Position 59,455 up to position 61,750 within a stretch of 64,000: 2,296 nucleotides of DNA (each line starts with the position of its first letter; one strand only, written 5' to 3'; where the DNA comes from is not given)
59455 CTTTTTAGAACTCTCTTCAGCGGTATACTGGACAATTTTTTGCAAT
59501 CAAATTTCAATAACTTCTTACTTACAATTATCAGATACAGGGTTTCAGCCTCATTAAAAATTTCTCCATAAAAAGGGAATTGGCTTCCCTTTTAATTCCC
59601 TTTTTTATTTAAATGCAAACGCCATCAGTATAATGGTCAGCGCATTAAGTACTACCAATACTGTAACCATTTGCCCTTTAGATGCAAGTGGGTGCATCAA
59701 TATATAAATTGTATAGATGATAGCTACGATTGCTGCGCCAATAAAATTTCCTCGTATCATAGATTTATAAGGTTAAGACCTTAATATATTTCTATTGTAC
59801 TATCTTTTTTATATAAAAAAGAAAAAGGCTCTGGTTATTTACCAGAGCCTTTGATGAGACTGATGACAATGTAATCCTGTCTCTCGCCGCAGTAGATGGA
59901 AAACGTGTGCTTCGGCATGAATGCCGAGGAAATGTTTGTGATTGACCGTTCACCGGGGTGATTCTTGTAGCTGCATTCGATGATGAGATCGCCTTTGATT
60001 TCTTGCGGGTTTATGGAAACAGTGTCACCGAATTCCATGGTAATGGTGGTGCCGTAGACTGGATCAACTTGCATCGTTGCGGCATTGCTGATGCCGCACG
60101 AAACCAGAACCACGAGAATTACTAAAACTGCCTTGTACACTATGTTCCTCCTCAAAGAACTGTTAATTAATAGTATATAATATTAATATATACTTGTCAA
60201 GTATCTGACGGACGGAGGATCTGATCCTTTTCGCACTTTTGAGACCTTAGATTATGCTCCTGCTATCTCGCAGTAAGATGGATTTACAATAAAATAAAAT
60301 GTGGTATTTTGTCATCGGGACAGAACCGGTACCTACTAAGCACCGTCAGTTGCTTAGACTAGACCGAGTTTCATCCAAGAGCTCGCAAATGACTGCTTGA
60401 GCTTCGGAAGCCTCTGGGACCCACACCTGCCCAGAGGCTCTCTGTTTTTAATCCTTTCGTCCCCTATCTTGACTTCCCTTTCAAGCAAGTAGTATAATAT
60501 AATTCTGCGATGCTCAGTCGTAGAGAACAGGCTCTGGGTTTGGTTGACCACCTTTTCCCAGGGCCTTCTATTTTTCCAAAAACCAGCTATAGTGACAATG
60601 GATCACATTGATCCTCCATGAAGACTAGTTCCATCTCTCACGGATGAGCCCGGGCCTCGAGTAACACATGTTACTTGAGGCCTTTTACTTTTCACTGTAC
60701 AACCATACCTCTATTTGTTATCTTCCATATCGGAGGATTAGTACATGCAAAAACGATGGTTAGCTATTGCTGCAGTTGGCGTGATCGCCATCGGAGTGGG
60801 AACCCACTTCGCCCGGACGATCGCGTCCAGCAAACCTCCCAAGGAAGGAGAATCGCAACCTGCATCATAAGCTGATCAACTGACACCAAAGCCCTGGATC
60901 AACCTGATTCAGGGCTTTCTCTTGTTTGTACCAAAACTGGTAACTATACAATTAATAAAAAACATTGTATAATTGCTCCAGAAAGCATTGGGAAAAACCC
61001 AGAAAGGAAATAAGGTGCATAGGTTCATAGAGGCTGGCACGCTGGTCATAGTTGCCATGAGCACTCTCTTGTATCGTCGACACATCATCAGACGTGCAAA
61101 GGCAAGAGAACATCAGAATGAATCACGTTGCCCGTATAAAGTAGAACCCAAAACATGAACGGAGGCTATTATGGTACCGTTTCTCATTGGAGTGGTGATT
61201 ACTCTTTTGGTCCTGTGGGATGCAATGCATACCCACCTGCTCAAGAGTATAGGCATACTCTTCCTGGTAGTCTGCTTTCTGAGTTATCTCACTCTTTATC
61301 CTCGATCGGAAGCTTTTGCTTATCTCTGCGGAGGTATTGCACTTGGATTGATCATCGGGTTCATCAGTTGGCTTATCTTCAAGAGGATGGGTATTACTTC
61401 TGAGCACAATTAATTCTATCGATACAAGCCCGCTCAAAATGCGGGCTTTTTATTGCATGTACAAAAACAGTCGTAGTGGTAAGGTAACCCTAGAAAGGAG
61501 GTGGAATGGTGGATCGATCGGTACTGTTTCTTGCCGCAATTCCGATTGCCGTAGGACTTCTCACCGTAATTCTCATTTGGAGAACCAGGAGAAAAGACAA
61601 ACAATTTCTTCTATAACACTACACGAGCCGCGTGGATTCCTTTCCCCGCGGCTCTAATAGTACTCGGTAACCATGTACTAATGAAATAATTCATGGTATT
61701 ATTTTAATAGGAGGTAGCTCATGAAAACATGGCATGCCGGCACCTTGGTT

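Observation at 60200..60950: Noncoding region with consensus promoter, internal terminators and a downstream 41-aa peptide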

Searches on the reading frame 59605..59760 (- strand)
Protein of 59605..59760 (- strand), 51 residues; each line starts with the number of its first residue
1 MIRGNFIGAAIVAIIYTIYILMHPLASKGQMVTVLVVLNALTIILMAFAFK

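Call 49: search_protein_families(library=phrogs, max_evalue=0.01, proteins=[window:59605-59760:-])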
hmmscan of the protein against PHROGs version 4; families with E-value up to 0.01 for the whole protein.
window:59605-59760:- (51 aa): 0 families

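Call 50: search_protein_families(library=padloc, max_evalue=0.01, proteins=[window:59605-59760:-])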
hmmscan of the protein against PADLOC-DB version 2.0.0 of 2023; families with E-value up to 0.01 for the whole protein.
window:59605-59760:- (51 aa): 0 families

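Call 78: search_protein_families(library=ncbifam, max_evalue=0.1, proteins=[window:59605-59760:-])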
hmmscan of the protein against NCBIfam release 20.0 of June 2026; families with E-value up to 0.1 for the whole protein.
window:59605-59760:- (51 aa): 1 family
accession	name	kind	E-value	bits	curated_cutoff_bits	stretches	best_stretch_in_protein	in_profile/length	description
NF005997.1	PRK08124.1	equivalog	0.052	12.5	340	1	4-30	180-209/259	flagellar motor stator protein MotA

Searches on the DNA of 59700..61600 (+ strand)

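Call 4: search_rna_families(source=window, start=59700, end=61600, threshold=evalue, max_evalue=10, show_alignments=3)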
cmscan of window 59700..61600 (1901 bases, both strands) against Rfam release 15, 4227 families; matches with E-value up to 10: 11.
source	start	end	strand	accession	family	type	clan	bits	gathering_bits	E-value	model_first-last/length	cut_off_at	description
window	61363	61454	+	RF00513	Trp_leader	Cis-reg; leader;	-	35.9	41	3.8e-05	1-100/100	no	Tryptophan operon leader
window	59765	59857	+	RF02449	ncr1015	Gene; sRNA;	-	30.9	60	0.059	1-121/121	no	Bacillus sRNA ncr1015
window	59780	59854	+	RF01820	RsaE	Gene; sRNA;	-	23.5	79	0.42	1-112/112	no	RNA Staph. aureus E (RoxS)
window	59820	59953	-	RF00444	PrrF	Gene; sRNA;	-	22.1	90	0.69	1-150/150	no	PrrF RNA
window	59763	59791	+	RF03141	S4-Flavobacteria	Cis-reg; leader;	CL00119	21.7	35.2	0.71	1-33/33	no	S4-Flavobacteria ribosomal protein leader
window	60891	60942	-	RF02418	Spd-sr07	Gene; sRNA;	-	20.5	55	4.2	1-63/63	no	Streptococcus sRNA Spd-sr07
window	59824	59877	-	RF02596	cyano_het_sRNA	Gene; sRNA;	-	18.1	35.7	1.8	1-56/56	no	Cyanobacteria heterocyst sRNA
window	59728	59857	-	RF03096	RAGATH-19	Gene; sRNA;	-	18.1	85.6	8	1-141/141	no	RAGATH-19 RNA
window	60538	60584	-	RF01768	flavi_FSE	Cis-reg; frameshift_element;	-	15.8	43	1.7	1-62/62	no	ribosomal frameshift site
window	60653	60757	-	RF02799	CssrB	Gene; sRNA;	-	15.4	76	3.8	1-180/180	no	Chromosome-encoded Shigella sRNA B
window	61427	61470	-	RF00513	Trp_leader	Cis-reg; leader;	-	15.3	41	9.7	50-93/100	no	Tryptophan operon leader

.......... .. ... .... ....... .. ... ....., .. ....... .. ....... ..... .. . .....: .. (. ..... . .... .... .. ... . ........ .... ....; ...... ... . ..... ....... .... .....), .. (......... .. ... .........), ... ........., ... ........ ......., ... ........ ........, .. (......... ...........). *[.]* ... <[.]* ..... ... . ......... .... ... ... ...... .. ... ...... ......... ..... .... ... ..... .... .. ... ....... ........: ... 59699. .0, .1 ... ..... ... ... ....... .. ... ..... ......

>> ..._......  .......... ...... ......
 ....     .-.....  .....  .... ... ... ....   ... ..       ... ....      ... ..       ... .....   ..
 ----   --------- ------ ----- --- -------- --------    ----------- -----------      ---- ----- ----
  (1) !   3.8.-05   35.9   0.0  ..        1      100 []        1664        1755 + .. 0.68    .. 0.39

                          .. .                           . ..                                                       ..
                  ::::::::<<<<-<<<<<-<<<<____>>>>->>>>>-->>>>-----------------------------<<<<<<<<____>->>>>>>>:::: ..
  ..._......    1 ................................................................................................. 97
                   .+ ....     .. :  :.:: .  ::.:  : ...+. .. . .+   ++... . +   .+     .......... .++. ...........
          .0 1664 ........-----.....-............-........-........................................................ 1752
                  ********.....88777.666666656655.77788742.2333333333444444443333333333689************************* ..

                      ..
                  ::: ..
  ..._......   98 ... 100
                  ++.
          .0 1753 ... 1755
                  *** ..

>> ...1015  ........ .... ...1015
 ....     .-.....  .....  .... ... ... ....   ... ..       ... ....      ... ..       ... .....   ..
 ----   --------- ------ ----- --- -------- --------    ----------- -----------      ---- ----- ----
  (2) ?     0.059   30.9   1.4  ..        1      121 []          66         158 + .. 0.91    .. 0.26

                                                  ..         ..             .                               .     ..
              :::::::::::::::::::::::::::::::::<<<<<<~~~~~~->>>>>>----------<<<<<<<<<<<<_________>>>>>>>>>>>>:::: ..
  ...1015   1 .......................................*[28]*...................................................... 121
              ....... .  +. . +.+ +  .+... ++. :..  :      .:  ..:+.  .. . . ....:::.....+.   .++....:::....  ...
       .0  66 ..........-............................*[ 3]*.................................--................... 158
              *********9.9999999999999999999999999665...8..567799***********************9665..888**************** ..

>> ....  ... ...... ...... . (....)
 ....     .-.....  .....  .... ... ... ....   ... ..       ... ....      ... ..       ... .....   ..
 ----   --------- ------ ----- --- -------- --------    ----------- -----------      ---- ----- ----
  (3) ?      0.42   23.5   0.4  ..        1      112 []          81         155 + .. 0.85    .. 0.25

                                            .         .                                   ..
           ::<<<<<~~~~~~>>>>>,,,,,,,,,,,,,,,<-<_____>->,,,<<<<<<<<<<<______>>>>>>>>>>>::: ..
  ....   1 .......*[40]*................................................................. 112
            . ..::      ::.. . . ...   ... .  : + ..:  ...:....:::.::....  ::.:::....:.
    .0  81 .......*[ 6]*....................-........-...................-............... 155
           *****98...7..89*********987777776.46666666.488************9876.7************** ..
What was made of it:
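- On Any Rfam 15 family (riboswitches, leaders, sRNAs, 6S, SRP, RNase P, tmRNA): At E<=10 only chance-level matches appear, below half of each family's cut-off (call 4).
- On Terminator-type riboswitch or attenuator: No Rfam aptamer matches (call 4).
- No Rfam aptamer or leader matches, even at E<=10 (call 4).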

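Call 64: build_rna_model(alignment_id=A3, structure=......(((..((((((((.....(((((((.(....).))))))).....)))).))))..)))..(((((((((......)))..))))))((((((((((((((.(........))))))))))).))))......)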
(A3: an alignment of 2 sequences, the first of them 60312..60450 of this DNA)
Model R1 built from alignment A3 (2 sequences, 139 columns); structure: as given.
model positions 139; base pairs 43; branch points 2; effective number of sequences 0.7; information 0.589 bits per position. Calibrated on 0.2 Mb of random sequence (short: E-values are rough).
structure used (alignment columns):
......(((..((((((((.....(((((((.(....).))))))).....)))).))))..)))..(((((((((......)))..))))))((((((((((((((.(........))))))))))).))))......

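Call 65: search_with_rna_model(model_id=R1, sources=[window, L002, L003, L004, L005, L006, L007, L008, L009, L010, L011, L012, L013, L014, L015, L016, L017, L018, L019, L020, L021, L022, L023, L024, L025, L026, L027, L028, L029, L030, L031, L032, L033, L034, L035, L036, L037, L038, L039, L040, L041, L042, L043, L044, L045, L046, L047, L048, L049, L050, L051, L052, L053, L054, L055, L056, L057, L058, L059, L060, L061, L062, L063, L064, L065, L066, L067, L068, L069, L070, L071, L072, L073, L074, L075, L076, L077, L078, L079, L080, L081], max_evalue=10)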
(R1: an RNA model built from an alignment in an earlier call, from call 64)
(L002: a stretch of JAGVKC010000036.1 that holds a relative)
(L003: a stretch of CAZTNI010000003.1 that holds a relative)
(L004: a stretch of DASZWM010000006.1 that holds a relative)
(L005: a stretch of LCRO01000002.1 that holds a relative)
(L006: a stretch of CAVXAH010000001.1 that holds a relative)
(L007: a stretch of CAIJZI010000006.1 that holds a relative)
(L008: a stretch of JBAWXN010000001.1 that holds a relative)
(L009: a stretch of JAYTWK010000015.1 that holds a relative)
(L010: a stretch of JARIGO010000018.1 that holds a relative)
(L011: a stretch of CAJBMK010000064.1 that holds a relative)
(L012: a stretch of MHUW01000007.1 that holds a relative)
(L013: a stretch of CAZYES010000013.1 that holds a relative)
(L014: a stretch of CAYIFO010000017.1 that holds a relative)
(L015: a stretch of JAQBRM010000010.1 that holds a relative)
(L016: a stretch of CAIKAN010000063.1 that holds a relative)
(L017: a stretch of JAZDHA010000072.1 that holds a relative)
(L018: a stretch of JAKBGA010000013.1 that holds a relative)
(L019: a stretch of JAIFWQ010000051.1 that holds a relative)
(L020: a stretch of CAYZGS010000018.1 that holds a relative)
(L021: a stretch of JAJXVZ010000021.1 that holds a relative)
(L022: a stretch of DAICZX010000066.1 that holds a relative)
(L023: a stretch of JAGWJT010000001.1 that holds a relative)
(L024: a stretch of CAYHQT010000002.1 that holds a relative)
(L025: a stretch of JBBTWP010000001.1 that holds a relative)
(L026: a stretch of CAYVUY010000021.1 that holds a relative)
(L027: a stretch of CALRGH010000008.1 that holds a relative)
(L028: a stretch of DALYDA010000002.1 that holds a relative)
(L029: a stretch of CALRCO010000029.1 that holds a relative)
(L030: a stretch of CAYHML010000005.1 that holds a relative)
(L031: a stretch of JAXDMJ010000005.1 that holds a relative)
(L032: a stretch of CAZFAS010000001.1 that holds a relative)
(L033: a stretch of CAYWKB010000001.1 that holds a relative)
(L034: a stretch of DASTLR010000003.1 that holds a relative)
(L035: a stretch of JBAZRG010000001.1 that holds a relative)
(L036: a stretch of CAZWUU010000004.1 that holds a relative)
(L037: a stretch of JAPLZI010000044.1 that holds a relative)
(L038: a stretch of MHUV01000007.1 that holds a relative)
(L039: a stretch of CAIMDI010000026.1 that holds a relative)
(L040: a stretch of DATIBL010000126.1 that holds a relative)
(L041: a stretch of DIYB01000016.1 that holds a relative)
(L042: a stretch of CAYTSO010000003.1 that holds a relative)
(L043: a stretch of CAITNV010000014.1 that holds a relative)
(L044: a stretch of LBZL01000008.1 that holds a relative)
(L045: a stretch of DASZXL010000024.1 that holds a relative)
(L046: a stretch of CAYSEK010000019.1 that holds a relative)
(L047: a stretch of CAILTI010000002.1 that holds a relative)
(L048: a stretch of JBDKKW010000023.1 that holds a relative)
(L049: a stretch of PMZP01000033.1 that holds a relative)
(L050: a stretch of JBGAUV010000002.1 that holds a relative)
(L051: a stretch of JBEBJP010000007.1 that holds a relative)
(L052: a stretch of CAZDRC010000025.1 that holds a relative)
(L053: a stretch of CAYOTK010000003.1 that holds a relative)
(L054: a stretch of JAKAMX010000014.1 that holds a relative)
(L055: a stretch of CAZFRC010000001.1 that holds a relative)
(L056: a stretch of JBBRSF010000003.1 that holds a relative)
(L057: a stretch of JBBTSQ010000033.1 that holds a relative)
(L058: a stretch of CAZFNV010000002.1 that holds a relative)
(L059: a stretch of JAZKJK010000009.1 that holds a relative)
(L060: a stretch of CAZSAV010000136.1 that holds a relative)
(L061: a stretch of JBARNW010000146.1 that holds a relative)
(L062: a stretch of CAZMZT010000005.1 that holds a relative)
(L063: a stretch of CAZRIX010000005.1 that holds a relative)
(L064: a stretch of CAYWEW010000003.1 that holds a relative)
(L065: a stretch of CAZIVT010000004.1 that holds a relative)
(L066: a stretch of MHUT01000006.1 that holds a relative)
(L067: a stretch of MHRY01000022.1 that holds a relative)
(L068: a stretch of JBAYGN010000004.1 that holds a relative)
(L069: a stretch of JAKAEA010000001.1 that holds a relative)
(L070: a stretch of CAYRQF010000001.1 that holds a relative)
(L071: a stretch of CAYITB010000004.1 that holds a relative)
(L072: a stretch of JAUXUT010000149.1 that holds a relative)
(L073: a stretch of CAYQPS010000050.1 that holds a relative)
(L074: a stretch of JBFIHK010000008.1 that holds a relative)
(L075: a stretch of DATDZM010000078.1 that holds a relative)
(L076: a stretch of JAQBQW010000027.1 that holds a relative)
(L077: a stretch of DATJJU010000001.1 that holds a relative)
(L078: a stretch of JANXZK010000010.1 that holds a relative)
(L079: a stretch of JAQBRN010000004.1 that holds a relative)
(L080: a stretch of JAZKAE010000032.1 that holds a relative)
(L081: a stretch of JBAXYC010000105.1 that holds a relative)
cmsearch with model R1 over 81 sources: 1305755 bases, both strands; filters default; matches with E-value up to 10: 1.
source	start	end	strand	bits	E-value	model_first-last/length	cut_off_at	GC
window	60312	60450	+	174.4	1.7e-43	1-139/139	no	0.53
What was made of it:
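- Tried and rejected: A covariance model of unit A over 1.3 Mb matched only itself (calls 64, 65).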

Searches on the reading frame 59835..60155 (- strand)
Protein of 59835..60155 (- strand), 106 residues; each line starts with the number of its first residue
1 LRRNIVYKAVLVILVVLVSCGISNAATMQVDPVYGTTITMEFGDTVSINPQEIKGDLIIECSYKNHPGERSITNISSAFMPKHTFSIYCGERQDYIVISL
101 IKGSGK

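Call 9: search_protein_families(library=pfam, max_evalue=0.1, proteins=[window:59835-60155:-])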
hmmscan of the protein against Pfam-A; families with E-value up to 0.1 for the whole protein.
window:59835-60155:- (106 aa): 0 families

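Call 12: find_encoding_contigs(protein=window:59835-60155:-, flank=5000, max_places=10)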
Protein window:59835-60155:- (106 aa): no gene with exactly this product is on record in the collection.

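Call 49: search_protein_families(library=phrogs, max_evalue=0.01, proteins=[window:59835-60155:-])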
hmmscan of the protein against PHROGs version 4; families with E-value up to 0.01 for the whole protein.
window:59835-60155:- (106 aa): 0 families

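Call 50: search_protein_families(library=padloc, max_evalue=0.01, proteins=[window:59835-60155:-])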
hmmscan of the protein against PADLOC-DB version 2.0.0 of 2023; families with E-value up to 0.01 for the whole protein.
window:59835-60155:- (106 aa): 0 families

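Call 78: search_protein_families(library=ncbifam, max_evalue=0.1, proteins=[window:59835-60155:-])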
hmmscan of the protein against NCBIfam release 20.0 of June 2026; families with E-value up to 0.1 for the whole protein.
window:59835-60155:- (106 aa): 1 family
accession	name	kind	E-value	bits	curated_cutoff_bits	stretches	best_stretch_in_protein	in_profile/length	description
NF040942.2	hypo_ExtJ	equivalog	0.022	15.2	52.5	1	3-47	3-47/77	selenite/tellurite reduction operon protein ExtJ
